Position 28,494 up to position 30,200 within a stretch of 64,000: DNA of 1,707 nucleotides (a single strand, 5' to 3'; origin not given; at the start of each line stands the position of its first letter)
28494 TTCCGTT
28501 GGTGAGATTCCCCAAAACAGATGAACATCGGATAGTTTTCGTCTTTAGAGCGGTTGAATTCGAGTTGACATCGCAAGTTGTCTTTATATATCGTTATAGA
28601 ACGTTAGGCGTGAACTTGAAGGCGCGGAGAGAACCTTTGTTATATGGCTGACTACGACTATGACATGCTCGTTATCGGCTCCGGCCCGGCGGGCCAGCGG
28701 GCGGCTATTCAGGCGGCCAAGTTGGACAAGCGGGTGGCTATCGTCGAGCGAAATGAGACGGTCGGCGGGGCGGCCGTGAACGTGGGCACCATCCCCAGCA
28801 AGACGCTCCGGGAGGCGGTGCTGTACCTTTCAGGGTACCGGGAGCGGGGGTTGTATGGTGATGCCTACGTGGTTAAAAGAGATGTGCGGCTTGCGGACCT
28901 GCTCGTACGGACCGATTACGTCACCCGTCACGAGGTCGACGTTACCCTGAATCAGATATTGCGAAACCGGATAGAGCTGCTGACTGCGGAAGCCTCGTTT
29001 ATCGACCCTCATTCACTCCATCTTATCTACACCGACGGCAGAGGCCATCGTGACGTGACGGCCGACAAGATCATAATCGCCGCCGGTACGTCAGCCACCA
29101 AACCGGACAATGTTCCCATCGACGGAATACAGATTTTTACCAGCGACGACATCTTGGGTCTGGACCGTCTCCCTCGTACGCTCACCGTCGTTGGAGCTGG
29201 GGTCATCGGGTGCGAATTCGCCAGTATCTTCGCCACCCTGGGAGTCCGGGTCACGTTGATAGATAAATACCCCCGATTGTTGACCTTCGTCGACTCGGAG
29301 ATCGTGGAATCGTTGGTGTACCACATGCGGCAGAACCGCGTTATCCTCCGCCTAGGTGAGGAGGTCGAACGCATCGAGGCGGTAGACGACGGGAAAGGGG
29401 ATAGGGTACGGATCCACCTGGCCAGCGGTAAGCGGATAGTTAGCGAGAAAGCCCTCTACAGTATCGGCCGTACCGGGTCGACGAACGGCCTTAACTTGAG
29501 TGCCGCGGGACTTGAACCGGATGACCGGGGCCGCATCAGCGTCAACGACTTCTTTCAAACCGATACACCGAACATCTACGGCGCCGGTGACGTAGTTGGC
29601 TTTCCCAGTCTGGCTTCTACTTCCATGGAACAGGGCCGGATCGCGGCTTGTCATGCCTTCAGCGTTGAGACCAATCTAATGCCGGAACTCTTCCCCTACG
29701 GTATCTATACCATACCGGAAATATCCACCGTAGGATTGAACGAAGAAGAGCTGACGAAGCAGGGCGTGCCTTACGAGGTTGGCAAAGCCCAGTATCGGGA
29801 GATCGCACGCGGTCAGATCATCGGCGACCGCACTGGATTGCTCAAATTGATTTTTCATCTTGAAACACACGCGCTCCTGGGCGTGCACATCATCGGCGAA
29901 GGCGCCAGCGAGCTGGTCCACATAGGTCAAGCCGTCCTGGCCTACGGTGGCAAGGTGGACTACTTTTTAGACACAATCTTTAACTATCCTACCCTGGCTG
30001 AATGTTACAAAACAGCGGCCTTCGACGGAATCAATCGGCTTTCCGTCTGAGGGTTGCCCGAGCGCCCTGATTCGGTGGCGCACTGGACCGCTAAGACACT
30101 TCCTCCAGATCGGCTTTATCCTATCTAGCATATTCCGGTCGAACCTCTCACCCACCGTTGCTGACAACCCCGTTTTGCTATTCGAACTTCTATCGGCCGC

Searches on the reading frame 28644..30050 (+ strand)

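Call 31: search_protein_families(library=pfam, max_evalue=0.001, proteins=[window:28644-30050:+])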
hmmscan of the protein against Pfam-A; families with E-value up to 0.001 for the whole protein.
window:28644-30050:+ (468 aa): 16 families
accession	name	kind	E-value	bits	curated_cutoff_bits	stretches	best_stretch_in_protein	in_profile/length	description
PF07992.20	Pyr_redox_2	-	7.7e-55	186.8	26.1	1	6-331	1-291/291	Pyridine nucleotide-disulphide oxidoreductase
PF02852.28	Pyr_redox_dim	-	4.4e-28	98.1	25.3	1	351-459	2-110/110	Pyridine nucleotide-disulphide oxidoreductase, dimerisation domain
PF00070.33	Pyr_redox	-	2.2e-21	76.6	22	1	180-257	2-79/82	Pyridine nucleotide-disulphide oxidoreductase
PF12831.13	FAD_oxidored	-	3.6e-12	46.8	27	1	7-54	1-48/416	FAD dependent oxidoreductase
PF13738.12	Pyr_redox_3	-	1.1e-09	38.4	30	1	136-315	121-305/305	Pyridine nucleotide-disulphide oxidoreductase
PF01134.28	GIDA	-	1.5e-09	37.9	22.1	1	7-149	1-150/391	Glucose inhibited division protein A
PF13450.12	NAD_binding_8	-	1.6e-09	38.3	21.9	1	10-44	1-35/68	NAD(P)-binding Rossmann-like domain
PF01262.27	AlaDh_PNT_C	-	9e-09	35.5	23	0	179-231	30-83/214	Alanine dehydrogenase/PNT, C-terminal domain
PF03486.20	HI0933_like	-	1.6e-08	34.8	50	1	7-41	2-36/244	HI0933-like protein Rossmann domain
PF02737.24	3HCDH_N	-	2.1e-07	31.5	22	1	180-247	2-70/180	3-hydroxyacyl-CoA dehydrogenase, NAD binding domain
PF00890.30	FAD_binding_2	-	7.8e-07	29.1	20.4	1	7-45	1-39/414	FAD binding domain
PF01266.30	DAO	-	5e-06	26.7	27.9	0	7-44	1-39/353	FAD dependent oxidoreductase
PF02826.25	2-Hacid_dh_C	-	1.1e-05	25.4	25.1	0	174-212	33-71/178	D-isomer specific 2-hydroxyacid dehydrogenase, NAD binding domain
PF01494.25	FAD_binding_3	-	3.2e-05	23.8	22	0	181-216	5-40/349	FAD binding domain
PF01946.23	Thi4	-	0.00031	20.5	26.2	0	5-51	17-64/235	Thi4 family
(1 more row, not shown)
